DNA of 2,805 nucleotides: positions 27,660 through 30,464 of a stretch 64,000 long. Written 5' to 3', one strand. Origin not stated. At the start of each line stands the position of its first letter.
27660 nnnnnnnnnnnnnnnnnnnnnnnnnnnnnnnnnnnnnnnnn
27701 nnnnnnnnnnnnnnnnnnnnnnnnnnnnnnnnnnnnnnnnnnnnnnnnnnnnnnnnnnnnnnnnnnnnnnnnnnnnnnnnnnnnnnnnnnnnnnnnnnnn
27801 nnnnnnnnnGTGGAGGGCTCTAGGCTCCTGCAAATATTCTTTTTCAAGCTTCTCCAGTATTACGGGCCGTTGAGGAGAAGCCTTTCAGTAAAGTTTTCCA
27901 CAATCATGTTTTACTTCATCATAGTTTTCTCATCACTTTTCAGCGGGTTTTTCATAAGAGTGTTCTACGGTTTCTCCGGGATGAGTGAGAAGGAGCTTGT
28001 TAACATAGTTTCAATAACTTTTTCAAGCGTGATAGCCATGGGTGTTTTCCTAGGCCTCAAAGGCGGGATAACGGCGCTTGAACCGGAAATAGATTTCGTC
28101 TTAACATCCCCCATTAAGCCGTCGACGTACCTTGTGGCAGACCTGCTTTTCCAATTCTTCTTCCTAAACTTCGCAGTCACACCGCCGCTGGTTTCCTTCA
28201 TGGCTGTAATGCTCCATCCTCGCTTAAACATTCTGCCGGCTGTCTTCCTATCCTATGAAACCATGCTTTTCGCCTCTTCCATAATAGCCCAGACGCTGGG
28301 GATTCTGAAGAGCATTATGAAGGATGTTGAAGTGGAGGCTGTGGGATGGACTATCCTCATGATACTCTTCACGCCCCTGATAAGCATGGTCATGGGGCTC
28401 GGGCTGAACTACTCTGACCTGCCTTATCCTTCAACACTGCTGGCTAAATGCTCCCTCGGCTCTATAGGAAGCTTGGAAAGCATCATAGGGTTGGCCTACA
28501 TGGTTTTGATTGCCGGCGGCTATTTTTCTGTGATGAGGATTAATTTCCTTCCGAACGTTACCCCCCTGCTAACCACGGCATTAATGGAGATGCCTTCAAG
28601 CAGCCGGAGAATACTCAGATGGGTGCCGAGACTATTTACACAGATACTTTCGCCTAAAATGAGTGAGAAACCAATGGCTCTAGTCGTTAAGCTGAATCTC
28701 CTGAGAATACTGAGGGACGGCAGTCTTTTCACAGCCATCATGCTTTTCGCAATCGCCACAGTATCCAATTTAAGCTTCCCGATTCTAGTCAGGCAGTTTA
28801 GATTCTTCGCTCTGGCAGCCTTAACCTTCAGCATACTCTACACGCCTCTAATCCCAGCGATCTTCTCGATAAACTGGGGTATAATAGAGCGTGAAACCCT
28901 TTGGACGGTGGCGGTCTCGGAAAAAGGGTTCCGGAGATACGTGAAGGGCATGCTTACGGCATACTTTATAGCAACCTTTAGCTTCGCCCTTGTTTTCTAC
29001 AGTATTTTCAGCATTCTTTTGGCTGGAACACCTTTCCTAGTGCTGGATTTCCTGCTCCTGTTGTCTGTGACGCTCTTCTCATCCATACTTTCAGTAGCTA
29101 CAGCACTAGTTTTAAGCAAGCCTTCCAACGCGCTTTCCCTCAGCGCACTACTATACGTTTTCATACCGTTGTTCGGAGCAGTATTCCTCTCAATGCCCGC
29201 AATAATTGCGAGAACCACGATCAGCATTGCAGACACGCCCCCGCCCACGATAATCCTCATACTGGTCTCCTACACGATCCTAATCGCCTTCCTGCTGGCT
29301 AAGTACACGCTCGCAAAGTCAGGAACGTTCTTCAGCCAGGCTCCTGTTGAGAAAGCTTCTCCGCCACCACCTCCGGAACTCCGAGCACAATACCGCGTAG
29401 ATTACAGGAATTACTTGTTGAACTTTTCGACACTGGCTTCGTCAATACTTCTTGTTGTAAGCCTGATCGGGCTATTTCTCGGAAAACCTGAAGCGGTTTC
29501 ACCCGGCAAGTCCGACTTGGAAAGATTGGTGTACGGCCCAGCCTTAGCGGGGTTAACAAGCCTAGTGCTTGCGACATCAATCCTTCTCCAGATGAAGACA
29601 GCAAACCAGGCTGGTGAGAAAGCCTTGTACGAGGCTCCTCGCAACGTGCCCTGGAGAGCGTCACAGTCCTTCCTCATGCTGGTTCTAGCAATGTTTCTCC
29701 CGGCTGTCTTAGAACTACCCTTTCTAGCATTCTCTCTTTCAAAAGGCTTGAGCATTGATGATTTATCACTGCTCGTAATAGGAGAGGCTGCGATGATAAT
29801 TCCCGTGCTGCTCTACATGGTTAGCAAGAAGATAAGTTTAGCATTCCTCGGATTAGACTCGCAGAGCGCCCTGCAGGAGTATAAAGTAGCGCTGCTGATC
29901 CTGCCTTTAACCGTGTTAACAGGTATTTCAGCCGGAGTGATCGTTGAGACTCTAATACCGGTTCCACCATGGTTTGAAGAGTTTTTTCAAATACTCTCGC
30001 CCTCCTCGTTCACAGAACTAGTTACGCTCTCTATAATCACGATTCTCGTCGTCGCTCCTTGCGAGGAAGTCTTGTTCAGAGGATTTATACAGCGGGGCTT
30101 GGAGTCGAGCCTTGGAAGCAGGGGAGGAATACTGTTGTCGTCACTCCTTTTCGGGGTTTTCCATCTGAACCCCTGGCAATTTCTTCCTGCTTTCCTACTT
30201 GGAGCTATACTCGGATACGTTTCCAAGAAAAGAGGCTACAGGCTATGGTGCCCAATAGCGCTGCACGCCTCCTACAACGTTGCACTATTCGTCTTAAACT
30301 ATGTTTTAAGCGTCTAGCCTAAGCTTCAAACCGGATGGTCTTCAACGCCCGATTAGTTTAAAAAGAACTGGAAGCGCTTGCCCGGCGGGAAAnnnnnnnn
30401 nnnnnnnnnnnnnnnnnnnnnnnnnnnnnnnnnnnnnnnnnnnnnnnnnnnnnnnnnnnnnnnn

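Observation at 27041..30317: An ABC ATPase followed by an 840-aa permease-like protein with a C-terminal CPBP protease domain. This is the second CPBP fusion in the window.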

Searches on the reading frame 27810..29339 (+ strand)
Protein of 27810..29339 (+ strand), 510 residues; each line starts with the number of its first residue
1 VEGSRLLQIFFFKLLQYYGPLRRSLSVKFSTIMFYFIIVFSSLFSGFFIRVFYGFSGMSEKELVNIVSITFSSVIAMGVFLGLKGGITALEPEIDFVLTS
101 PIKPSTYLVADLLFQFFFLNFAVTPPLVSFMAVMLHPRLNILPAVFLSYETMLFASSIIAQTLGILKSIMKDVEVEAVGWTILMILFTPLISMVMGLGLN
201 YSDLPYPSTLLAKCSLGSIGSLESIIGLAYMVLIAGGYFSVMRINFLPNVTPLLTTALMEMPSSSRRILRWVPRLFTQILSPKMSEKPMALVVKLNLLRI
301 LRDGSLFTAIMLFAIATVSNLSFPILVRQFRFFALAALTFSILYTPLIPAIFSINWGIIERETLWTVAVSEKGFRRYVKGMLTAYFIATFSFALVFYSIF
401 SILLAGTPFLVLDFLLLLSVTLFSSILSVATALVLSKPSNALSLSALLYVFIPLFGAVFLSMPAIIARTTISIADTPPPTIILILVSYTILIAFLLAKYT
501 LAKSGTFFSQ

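Call 17: search_protein_families(library=pfam, alignment_id=A2, max_evalue=10)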
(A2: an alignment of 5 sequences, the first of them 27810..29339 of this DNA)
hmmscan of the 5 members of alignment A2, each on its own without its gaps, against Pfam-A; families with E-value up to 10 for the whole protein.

A. member 1, window:27810-29339:+ (510 aa): 1 family
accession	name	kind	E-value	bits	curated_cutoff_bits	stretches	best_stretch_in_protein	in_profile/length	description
PF09328.15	Phytochelatin_C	-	0.36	10.7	25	1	247-329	26-110/252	Domain of unknown function (DUF1984)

B. families by the number of members that match (of 5 scanned): 1 family
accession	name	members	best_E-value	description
PF09328.15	Phytochelatin_C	1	0.36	Domain of unknown function (DUF1984)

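Call 28: search_protein_representatives(alignment_id=A2)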
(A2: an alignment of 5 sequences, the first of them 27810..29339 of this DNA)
Query: 5 sequences, 512 profile positions. Proteins with E-value up to 0.001 (for the whole library): 62; up to 1e-10: 44; up to 1e-30: 17. The best 62 are listed.
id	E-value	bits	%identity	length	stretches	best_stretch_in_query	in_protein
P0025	9.6e-229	777.1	-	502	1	3-512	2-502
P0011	5.6e-202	688.8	-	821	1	3-508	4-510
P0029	3.5e-196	669.7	-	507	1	2-512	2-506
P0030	2.0e-143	495.6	-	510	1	1-504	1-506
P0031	2.0e-116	406.5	-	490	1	29-497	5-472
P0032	1.3e-111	390.7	-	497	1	3-500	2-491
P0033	6.0e-103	362.1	-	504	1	5-499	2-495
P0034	8.4e-90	318.7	-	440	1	71-498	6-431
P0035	1.6e-66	241.8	-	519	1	1-493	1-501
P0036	3.6e-56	207.7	-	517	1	3-498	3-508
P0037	2.4e-50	188.5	-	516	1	5-499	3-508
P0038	5.4e-46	174.1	-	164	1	7-139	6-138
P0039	1.2e-44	169.7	-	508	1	3-499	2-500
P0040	2.1e-33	132.6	-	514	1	4-458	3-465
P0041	3.3e-33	131.9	-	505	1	5-505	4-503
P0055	2.2e-21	93.0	-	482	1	7-487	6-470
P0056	4.4e-21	91.9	-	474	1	66-486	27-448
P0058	2.3e-19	86.3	-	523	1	5-494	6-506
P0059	3.4e-18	82.4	-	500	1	14-463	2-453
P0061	7.3e-18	81.3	-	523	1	4-490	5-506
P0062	2.1e-17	79.8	-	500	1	5-490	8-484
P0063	2.3e-17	79.7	-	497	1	2-495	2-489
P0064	1.1e-15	74.1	-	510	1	3-433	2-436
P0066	1.5e-13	67.1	-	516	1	3-403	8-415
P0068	2.6e-12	63.0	-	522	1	6-499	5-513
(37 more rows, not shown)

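Call 31: search_protein_families(library=pfam, alignment_id=A3, max_evalue=1)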
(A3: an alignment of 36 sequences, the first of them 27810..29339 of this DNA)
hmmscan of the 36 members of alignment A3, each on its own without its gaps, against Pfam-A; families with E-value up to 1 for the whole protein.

A. member 1, window:27810-29339:+ (510 aa): 1 family
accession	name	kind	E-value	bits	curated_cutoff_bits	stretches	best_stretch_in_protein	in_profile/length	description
PF09328.15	Phytochelatin_C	-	0.36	10.7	25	1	247-329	26-110/252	Domain of unknown function (DUF1984)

B. families by the number of members that match (of 36 scanned): 8 families
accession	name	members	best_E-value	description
PF16962.11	ABC_export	1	2.8e-05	Putative ABC exporter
PF16945.10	Phage_r1t_holin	1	0.055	Putative lactococcus lactis phage r1t holin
PF15592.11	Imm41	1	0.056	Immunity protein 41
PF05108.18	T7SS_ESX1_EccB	1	0.28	Type VII secretion system ESX-1, transport TM domain B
PF10836.13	DUF2574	1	0.3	Protein of unknown function (DUF2574)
PF09328.15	Phytochelatin_C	1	0.36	Domain of unknown function (DUF1984)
PF08122.17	NDUF_B12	1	0.5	NADH-ubiquinone oxidoreductase B12 subunit family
PF06072.16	Herpes_US9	1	0.76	Alphaherpesvirus tegument protein US9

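Call 32: search_protein_families(library=pfam, proteins=[P0068, P0066, P0064, P0063, P0062, P0061, P0059, P0058, P0056, P0055], max_evalue=0.1)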
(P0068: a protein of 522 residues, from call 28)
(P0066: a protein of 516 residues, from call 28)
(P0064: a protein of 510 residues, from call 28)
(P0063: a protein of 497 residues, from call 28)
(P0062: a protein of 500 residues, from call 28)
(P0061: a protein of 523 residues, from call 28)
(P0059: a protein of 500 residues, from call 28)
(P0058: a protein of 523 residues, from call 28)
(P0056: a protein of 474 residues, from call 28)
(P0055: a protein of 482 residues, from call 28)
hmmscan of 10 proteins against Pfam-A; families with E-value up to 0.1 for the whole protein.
P0068 (522 aa): 0 families

P0066 (516 aa): 0 families

P0064 (510 aa): 0 families

P0063 (497 aa): 0 families

P0062 (500 aa): 0 families

P0061 (523 aa): 1 family
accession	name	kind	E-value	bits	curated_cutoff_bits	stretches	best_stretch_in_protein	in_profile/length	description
PF16962.11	ABC_export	-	2.8e-05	23.2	29.7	1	10-194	5-202/531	Putative ABC exporter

P0059 (500 aa): 1 family
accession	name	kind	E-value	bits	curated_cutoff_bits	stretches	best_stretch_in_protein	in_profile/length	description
PF15592.11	Imm41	-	0.056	13.9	26.9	0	336-377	58-102/112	Immunity protein 41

P0058 (523 aa): 0 families

P0056 (474 aa): 0 families

P0055 (482 aa): 0 families

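Call 33: find_homologous_proteins(query=A3, max_evalue=0.01)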
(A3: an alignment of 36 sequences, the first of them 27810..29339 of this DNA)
Query A3 (36 sequences) (510 aa, profile of the alignment): 29 proteins with E <= 0.01 among 8000 candidates.
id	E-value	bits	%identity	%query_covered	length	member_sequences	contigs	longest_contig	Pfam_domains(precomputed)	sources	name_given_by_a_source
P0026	7.3e-151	521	42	98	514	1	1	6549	-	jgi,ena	-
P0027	2.3e-144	500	37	94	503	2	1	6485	-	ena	-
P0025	2.4e-142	493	44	98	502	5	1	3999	-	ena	-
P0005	2.4e-141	490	97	100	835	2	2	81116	PF02517.22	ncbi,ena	ncbi:MAG: lysostaphin resistance A-like protein [Thermoproteota archaeon]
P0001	1.4e-140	487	100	100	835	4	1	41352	PF02517.22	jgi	-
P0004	3.5e-140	486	97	100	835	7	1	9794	PF02517.22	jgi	-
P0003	3.7e-140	486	99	100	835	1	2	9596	PF02517.22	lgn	-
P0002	3.7e-140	486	98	100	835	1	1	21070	PF02517.22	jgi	-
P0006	3.7e-140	486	91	100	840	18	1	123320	PF02517.22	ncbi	ncbi:MAG: type II CAAX endopeptidase family protein [Thermoproteota archaeon]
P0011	2.8e-136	473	75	100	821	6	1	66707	PF02517.22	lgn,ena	-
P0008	7.4e-136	472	86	100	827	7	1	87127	PF02517.22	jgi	jgi:membrane protease YdiL (CAAX protease family)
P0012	5.4e-135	469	75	100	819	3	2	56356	PF02517.22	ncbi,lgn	ncbi:MAG: type II CAAX endopeptidase family protein [Thermoproteota archaeon]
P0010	7.1e-135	468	74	100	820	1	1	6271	PF02517.22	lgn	-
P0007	3.1e-134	466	88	100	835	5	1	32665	PF02517.22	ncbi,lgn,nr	ncbi:MAG: CPBP family intramembrane metalloprotease [Candidatus Brockarchaeota archaeon]|nr:CPBP fam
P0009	7.0e-133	462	84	100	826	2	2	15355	PF02517.22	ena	-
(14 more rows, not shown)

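Call 37: predict_structure(alignment_id=A3)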
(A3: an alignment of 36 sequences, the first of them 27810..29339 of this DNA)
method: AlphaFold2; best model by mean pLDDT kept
length: 510 residues; sequences in the alignment: 36
mean_pLDDT: 88.9   pTM: 0.88
mean pLDDT of the five models: 88.9, 86.0, 86.0, 85.8, 85.0
residues with pLDDT >= 90: 294; 70-90: 184; 50-70: 32; < 50: 0
segments of 3 or more residues with pLDDT < 50: none
pLDDT, mean of each block of 10 residues (from residue 1): 88 90 87 89 87 80 91 94 91 90 95 95 90 88 94 97 95 93 94 90 95 95 97 97 93 71 65 77 89 91 87 86 79 83 92 87 66 87 96 89 77 94 98 88 84 95 93 85 97 98 82
secondary structure, 60 per line:
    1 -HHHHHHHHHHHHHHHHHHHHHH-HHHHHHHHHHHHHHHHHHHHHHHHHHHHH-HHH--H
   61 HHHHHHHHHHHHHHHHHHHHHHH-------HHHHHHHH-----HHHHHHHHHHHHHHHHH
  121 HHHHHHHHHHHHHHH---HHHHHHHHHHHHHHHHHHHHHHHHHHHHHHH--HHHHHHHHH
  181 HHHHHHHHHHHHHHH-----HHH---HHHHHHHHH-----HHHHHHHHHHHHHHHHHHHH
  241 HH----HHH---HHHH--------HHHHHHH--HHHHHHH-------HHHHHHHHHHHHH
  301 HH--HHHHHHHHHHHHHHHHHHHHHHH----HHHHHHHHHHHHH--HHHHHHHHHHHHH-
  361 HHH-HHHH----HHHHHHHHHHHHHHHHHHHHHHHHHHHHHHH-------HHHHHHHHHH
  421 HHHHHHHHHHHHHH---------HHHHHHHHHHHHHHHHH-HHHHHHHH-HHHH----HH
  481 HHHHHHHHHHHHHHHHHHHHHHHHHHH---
elements in order: H2-23 H25-53 H60-83 H91-98 H104-135 H139-169 H172-195 H207-215 H221-242 H253-256 H265-271 H274-280 H288-302 H305-327 H332-344 H347-359 H365-368 H373-403 H411-434 H444-460 H462-469 H471-474 H479-507

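Call 40: find_encoding_contigs(protein=P0061, flank=5000, max_places=2)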
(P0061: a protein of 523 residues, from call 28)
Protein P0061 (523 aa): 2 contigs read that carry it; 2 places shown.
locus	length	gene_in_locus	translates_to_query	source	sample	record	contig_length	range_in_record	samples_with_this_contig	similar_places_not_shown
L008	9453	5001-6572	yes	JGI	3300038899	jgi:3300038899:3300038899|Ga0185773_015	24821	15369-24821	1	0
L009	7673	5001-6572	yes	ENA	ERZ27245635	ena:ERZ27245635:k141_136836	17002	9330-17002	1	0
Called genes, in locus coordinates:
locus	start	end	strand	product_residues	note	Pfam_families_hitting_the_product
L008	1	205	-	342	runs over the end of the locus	PF13641:Glyco_tranf_2_3, PF00535:Glycos_transf_2, PF10111:Glyco_tranf_2_2, PF13632:Glyco_trans_2_3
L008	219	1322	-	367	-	PF03214:RGP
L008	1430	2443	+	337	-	PF13506:Glyco_transf_21, PF13641:Glyco_tranf_2_3, PF00535:Glycos_transf_2, PF10111:Glyco_tranf_2_2, PF13632:Glyco_trans_2_3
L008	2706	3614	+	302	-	PF04055:Radical_SAM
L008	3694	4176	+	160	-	PF04008:Adenosine_kin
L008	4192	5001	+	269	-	PF00005:ABC_tran, PF13304:AAA_21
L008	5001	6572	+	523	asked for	-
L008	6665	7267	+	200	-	PF03167:UDG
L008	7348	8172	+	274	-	PF01261:AP_endonuc_2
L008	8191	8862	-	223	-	-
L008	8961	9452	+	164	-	?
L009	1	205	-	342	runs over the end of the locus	PF13641:Glyco_tranf_2_3, PF00535:Glycos_transf_2, PF10111:Glyco_tranf_2_2, PF13632:Glyco_trans_2_3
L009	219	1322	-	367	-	PF03214:RGP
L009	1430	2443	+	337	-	PF13506:Glyco_transf_21, PF13641:Glyco_tranf_2_3, PF00535:Glycos_transf_2, PF10111:Glyco_tranf_2_2, PF13632:Glyco_trans_2_3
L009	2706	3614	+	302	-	PF04055:Radical_SAM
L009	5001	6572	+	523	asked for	-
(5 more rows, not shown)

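Call 41: find_encoding_contigs(protein=P0041, flank=5000, max_places=2)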
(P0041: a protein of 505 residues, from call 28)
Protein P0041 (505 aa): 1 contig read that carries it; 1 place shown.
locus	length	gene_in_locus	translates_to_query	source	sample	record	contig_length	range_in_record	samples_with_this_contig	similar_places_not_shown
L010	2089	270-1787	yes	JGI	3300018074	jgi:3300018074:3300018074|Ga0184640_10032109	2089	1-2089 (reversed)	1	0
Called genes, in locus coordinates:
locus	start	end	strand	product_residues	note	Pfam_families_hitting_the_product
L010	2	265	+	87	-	?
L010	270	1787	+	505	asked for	-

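Call 44: search_solved_structures(query=A3, max_evalue=10)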
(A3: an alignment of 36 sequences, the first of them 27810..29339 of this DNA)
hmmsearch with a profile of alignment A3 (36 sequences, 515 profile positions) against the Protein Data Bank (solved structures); distinct sequences matched with E-value up to 10: 0.

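Call 45: fold_search(model_id=the predicted structure, library=pdb)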
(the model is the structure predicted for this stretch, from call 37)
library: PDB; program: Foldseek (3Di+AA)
matches with E <= 10: 168; with E <= 0.001: 0
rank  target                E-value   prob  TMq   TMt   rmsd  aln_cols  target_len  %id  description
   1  9ll0                  9.4e-02  0.38  0.17  0.20  18.9       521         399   16  Cryo-EM structure of G6PT1 in complex with Glucose-6-phosphate (released 2025-12-31)
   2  9nu5_A                9.4e-02  0.33  0.17  0.17  21.2       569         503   12  Structure of MurJ in complex with single gene lysis protein from phage PP7 (released 2026-02-11)
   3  8k1m_B                1.9e-01  0.97  0.40  0.39  12.2       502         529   12  mycobacterial efflux pump, apo state (released 2024-07-17)
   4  9j3m_A                2.0e-01  0.35  0.19  0.20  22.2       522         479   12  ADP/Pi bound Arabidopsis ATP/ADP translocator AtNTT1 (released 2025-03-19)
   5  6z71_A                2.0e-01  0.35  0.17  0.20  23.5       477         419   12  Structure of the MATE family multidrug resistance transporter Aq_128 from Aquifex aeolicus in the outward-facing state (released 2021-12-01)
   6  8k1n_C                2.5e-01  0.99  0.46  0.45   8.3       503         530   14  mycobacterial efflux pump, substrate-bound state (released 2024-07-17)
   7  8k1o_A                2.7e-01  0.97  0.42  0.42   8.8       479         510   14  mycobacterial efflux pump, AMPPNP bound state (released 2024-07-17)
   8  9rsj_A                4.0e-01  0.38  0.21  0.22  22.8       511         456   11  Cryo-EM structure of MATE transporter NorM-VC in complex with doxorubicin (released 2025-11-26)
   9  6v8g_A                4.7e-01  0.12  0.13  0.15  22.8       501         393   11  GltPh mutant - Y204L A345V V366A (released 2020-11-18)
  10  8k1p_A                5.3e-01  0.90  0.41  0.41   8.8       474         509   14  mycobacterial efflux pump, ADP+vanadate bound state (released 2024-07-17)
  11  8afa_B                5.5e-01  0.10  0.12  0.14  26.7       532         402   14  Cryo-EM structure of a substrate-bound glutamate transporter homologue GltTk encapsulated within a nanodisc (released 2023-04-05)
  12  8afa_A                5.9e-01  0.10  0.12  0.14  26.6       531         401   14  Cryo-EM structure of a substrate-bound glutamate transporter homologue GltTk encapsulated within a nanodisc (released 2023-04-05)
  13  9bh1                  6.6e-01  0.09  0.12  0.14  24.6       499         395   11  Apo GltPh, intermediate outward-facing state (released 2025-03-12)
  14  9ukv_A                6.9e-01  0.16  0.19  0.19  22.1       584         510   12  JM Complex - E. coli MurJ, Levivirus M lysis protein LysM (SglM) (released 2025-09-10)
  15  9g95_A                7.2e-01  0.28  0.21  0.24  22.8       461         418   11  Lipid III flippase WzxE with NB10 nanobody in outward-facing conformation at 2.7552 A (released 2025-01-22)
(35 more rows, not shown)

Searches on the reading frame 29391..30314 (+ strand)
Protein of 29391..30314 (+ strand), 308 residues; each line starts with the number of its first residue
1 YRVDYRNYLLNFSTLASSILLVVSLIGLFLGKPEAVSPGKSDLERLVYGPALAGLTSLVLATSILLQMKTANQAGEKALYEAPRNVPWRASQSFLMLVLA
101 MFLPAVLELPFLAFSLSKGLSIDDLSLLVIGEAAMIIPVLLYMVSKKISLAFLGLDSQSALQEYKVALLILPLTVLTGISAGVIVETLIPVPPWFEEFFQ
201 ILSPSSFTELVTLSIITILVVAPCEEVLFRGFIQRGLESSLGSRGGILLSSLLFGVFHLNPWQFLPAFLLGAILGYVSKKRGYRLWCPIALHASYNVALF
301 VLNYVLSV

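Call 79: search_solved_structures(query=A4, max_evalue=10, show_alignments=1)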
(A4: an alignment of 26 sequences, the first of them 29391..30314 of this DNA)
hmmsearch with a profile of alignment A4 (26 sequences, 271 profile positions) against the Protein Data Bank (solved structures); distinct sequences matched with E-value up to 10: 1.
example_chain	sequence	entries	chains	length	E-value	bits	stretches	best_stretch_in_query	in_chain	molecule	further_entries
4cad_C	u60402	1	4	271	1.6e-09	41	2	18-180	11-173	RAS AND A-FACTOR CONVERTING ENZYME 1, RCE1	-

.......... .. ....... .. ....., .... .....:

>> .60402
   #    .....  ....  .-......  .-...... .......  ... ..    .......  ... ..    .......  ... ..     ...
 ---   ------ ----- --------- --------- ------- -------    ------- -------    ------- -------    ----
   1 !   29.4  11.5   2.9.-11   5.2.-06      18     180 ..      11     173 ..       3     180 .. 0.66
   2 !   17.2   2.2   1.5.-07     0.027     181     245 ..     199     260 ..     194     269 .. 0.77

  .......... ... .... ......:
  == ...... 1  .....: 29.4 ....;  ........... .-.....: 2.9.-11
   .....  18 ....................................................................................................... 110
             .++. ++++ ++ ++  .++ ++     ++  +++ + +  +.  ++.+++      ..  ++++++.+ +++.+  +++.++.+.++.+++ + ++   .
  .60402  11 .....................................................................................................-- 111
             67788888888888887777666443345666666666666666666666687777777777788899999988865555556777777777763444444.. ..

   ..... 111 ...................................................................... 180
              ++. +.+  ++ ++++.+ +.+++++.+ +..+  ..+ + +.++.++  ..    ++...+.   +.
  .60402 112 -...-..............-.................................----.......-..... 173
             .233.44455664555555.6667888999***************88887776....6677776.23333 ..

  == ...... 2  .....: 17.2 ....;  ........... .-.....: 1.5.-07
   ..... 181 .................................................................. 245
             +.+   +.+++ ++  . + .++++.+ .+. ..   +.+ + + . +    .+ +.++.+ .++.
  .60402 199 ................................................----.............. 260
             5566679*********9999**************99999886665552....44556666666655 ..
